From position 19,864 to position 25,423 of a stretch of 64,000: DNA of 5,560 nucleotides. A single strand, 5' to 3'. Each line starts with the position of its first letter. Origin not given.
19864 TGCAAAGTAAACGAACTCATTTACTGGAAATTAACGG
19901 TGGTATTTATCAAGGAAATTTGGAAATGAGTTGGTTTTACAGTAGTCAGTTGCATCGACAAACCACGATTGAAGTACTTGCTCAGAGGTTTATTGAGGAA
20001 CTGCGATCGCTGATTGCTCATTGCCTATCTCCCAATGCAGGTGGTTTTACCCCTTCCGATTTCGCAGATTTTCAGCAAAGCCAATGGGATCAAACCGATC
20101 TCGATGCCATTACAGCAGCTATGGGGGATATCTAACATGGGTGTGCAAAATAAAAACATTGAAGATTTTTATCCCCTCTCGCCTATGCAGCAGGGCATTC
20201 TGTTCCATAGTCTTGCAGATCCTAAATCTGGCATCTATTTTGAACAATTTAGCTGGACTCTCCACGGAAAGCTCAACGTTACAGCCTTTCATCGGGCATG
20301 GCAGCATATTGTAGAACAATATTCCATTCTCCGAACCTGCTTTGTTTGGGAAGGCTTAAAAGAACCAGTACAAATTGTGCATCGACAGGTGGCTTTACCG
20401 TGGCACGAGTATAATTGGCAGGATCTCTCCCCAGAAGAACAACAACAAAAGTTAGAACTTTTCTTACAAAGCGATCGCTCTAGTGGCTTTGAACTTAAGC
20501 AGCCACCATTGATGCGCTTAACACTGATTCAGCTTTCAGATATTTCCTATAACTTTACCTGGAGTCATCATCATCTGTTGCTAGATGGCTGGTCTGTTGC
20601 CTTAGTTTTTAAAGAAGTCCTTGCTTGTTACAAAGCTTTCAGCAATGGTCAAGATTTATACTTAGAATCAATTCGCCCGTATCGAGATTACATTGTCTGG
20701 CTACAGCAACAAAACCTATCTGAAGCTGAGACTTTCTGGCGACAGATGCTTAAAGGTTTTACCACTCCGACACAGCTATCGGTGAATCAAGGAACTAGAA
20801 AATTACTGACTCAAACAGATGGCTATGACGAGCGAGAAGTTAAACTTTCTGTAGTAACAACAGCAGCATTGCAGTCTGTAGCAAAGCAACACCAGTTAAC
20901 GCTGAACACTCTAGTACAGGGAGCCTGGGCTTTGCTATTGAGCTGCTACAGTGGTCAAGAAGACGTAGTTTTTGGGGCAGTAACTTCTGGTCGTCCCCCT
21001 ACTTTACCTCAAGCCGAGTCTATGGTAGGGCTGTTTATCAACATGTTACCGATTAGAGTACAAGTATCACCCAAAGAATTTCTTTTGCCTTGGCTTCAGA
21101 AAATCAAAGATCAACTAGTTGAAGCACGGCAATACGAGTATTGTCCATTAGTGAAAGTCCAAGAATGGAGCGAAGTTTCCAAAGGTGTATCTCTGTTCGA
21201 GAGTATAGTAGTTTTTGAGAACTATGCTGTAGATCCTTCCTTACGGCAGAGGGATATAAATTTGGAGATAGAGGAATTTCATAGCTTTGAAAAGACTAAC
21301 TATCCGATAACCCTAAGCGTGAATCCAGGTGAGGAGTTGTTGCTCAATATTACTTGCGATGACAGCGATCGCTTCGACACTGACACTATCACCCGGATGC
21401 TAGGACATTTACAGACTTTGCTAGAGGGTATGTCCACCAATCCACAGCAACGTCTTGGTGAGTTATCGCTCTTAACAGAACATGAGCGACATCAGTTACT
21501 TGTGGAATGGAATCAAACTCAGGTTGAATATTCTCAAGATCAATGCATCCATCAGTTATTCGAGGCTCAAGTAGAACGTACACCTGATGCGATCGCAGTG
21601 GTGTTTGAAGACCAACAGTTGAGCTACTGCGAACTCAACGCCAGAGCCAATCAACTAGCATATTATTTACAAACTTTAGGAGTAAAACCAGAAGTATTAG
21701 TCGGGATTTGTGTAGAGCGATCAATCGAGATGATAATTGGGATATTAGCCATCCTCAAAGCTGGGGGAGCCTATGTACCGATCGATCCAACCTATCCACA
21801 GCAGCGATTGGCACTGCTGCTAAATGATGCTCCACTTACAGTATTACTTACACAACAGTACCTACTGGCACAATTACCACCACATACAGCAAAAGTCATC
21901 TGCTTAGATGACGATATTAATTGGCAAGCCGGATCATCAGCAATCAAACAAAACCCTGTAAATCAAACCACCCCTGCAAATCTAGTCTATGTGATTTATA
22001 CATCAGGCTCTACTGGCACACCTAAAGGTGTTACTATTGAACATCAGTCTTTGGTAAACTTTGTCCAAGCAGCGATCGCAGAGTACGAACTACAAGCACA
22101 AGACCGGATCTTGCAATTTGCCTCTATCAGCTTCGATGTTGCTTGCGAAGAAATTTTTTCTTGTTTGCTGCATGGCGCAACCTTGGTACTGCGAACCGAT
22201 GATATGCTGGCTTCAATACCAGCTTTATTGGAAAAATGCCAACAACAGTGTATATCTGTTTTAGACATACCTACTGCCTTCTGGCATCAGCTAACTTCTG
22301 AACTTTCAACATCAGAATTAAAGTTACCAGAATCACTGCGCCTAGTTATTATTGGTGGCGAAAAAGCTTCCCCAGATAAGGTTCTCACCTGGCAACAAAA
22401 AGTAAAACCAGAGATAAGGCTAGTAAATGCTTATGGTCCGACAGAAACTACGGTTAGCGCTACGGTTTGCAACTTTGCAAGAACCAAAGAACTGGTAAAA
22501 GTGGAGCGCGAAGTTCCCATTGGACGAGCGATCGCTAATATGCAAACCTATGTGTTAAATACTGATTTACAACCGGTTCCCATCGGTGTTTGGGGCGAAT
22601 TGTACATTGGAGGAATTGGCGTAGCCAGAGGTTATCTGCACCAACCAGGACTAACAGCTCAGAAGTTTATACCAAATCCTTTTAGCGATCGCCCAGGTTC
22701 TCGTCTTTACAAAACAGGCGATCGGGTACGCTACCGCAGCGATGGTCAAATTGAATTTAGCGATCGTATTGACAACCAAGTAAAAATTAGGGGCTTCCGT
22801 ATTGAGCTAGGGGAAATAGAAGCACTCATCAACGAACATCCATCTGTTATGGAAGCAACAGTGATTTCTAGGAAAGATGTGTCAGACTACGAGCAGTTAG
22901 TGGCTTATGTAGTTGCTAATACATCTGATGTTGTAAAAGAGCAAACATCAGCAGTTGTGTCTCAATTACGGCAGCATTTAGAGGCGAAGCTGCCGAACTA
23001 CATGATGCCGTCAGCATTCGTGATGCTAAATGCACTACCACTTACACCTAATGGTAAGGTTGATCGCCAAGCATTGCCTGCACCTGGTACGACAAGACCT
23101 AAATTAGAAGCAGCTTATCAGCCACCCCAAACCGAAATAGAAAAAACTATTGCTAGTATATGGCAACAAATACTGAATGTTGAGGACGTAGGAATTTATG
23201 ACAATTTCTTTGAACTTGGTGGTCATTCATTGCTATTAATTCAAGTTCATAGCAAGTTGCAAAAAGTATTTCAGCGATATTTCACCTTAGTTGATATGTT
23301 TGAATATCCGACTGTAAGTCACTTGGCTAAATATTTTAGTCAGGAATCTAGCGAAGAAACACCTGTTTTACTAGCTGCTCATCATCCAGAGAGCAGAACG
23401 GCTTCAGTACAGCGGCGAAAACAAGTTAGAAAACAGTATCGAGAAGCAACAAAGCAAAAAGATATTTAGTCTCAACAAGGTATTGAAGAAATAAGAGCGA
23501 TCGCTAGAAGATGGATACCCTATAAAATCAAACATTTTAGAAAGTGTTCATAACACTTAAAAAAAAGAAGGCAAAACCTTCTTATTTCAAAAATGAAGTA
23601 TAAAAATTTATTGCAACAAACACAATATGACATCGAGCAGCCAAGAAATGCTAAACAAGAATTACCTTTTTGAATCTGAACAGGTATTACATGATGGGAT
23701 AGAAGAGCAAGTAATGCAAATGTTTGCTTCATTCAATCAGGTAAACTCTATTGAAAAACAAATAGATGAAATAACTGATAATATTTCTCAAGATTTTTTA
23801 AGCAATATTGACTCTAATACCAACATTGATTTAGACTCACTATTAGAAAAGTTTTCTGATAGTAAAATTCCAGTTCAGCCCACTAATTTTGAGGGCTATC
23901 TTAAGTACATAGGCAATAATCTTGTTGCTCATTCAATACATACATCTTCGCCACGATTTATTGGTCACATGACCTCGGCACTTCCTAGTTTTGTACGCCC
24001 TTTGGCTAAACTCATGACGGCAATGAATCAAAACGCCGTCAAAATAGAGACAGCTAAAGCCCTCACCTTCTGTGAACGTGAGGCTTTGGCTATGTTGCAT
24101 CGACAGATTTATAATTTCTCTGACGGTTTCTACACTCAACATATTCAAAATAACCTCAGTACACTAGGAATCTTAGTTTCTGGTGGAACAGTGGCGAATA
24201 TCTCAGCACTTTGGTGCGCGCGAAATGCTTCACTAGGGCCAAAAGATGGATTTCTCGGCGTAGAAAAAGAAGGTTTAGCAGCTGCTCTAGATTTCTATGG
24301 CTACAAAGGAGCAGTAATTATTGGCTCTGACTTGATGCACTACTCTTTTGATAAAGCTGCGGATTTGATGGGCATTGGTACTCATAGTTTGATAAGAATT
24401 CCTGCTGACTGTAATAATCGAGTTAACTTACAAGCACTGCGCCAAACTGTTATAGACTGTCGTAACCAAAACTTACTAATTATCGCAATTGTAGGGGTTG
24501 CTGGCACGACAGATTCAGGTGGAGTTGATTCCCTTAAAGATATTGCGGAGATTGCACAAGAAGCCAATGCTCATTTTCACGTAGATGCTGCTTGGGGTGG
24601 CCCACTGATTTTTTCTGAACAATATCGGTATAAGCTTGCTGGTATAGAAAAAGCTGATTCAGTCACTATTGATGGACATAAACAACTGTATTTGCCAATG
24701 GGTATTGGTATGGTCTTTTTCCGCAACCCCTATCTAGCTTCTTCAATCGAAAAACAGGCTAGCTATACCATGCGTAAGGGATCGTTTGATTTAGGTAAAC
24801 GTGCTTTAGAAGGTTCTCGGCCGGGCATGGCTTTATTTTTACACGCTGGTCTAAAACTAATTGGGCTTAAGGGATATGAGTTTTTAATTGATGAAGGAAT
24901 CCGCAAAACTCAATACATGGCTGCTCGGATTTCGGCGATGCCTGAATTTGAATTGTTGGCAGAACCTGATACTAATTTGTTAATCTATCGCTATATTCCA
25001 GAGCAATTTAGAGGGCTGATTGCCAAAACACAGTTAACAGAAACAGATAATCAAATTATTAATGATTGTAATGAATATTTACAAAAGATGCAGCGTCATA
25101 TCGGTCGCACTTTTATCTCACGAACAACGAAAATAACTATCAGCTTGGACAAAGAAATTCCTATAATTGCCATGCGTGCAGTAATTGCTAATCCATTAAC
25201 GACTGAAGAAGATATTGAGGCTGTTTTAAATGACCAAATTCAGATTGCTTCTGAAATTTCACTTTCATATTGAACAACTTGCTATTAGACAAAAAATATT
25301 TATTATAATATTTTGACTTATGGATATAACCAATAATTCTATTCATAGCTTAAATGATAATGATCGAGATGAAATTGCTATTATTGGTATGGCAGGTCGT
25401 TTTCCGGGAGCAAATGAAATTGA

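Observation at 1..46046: Orphan hybrid assembly line predicted to make a cationic D-Ala/Dab/Arg/beta-Ala peptide-polyketide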

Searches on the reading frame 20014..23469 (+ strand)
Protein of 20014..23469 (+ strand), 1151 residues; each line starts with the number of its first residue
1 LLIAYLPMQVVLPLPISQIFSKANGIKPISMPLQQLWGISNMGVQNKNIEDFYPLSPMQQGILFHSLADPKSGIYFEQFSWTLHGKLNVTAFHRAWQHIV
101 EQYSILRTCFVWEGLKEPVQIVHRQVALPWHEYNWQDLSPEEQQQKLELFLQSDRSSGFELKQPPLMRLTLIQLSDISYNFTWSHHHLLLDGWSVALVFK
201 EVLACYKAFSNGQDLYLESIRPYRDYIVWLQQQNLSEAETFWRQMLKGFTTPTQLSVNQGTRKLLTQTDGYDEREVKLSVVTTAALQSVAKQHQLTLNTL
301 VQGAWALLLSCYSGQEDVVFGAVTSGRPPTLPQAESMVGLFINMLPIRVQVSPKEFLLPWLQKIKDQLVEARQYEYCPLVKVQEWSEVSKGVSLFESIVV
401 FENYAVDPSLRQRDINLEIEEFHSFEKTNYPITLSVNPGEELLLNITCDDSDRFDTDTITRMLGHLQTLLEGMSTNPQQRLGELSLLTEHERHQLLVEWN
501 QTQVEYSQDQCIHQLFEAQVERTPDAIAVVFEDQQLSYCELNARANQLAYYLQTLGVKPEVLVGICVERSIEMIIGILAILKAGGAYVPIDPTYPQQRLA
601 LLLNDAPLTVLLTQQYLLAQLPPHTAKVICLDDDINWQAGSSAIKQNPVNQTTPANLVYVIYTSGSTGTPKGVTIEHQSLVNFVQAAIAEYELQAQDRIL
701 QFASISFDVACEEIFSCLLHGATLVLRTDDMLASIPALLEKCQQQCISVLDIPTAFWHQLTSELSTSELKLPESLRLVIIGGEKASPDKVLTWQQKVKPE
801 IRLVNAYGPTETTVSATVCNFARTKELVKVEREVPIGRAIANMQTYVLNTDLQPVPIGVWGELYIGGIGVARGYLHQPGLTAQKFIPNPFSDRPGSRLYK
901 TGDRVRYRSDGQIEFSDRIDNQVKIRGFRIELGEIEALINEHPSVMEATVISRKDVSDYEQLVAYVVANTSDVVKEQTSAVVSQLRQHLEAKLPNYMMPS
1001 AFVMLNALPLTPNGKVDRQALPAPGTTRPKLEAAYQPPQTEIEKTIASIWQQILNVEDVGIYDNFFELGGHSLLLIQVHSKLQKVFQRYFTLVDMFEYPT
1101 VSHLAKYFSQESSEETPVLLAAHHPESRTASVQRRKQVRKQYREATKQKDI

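Call 5: search_protein_families(library=pfam, proteins=[window:20014-23469:+], max_evalue=0.00001)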
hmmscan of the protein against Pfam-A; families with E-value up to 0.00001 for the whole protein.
window:20014-23469:+ (1151 aa): 4 families
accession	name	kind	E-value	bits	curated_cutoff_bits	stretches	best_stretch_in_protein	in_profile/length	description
PF00668.25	Condensation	-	3e-103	346.4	30.6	1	50-496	2-456/456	Condensation domain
PF00501.34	AMP-binding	-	8.5e-88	295.2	29.9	1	516-875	1-384/384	AMP-binding enzyme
PF13193.12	AMP-binding_C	-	5e-14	53.4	24.5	1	934-1015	1-76/76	AMP-binding enzyme C-terminal domain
PF00550.31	PP-binding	-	1.5e-12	48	20.8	1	1045-1107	2-66/67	Phosphopantetheine attachment site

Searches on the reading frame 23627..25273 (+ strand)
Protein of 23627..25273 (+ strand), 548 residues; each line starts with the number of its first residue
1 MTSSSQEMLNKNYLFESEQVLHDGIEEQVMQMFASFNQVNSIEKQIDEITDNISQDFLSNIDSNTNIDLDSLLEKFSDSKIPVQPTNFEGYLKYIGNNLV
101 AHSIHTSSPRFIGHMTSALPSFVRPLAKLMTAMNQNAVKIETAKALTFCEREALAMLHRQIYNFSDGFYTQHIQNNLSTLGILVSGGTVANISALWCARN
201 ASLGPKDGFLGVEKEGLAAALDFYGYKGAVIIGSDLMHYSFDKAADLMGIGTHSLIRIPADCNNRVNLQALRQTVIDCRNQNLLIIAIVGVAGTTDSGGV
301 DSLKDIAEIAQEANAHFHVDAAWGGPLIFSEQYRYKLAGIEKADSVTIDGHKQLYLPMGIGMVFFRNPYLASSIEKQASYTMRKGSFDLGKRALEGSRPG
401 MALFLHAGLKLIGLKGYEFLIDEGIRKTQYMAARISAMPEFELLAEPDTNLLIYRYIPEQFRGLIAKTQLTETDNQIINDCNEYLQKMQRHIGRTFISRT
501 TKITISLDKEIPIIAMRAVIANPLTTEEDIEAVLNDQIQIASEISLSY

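Call 5: search_protein_families(library=pfam, proteins=[window:23627-25273:+], max_evalue=0.00001)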
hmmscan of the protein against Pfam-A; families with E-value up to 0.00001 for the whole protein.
window:23627-25273:+ (548 aa): 3 families
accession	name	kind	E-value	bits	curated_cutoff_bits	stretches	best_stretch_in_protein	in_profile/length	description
PF00282.25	Pyridoxal_deC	-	4.5e-44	151.1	27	1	77-456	8-374/375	Pyridoxal-dependent decarboxylase conserved domain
PF00266.25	Aminotran_5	-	9.1e-07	28.6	21.5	1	250-445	111-301/371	Aminotransferase class-V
PF01212.27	Beta_elim_lyase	-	2e-06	27.8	27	1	232-377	75-223/288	Beta-eliminating lyase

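Call 50: search_protein_families(library=ncbifam, proteins=[window:23627-25273:+], max_evalue=0.00001)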
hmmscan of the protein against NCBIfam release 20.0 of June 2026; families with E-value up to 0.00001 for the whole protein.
window:23627-25273:+ (548 aa): 9 families
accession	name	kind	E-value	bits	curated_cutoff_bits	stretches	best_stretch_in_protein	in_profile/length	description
TIGR03799.1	NOD_PanD_pyr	equivalog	1.1e-184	614.7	606.1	1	26-540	7-522/522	pyridoxal-dependent aspartate 1-decarboxylase PanP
NF052646.1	DABADecarRhbB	equivalog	1.1e-44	152.9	900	1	60-459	50-421/491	L-2,4-diaminobutyrate decarboxylase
TIGR03812.1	tyr_de_CO2_Arch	equivalog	4.1e-35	121.3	299.4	1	176-452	74-322/375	tyrosine decarboxylase MfnA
TIGR03811.1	tyr_de_CO2_Ent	equivalog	4.2e-25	88.3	905.3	1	236-325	230-324/608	tyrosine decarboxylase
NF002748.0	PRK02769.1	equivalog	1.3e-19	70.2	305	1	226-458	108-332/382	histidine decarboxylase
TIGR01788.1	Glu-decarb-GAD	equivalog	3e-08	32.8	380.4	1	275-447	179-354/431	glutamate decarboxylase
TIGR03402.1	FeS_nifS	equivalog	3.4e-06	26.1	530.75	1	220-367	79-212/379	cysteine desulfurase NifS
NF010611.0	PRK14012.1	equivalog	3.6e-06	26.2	548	0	219-367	87-222/406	IscS subfamily cysteine desulfurase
TIGR02006.1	IscS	equivalog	8e-06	25.1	643.2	0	220-366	84-217/402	IscS subfamily cysteine desulfurase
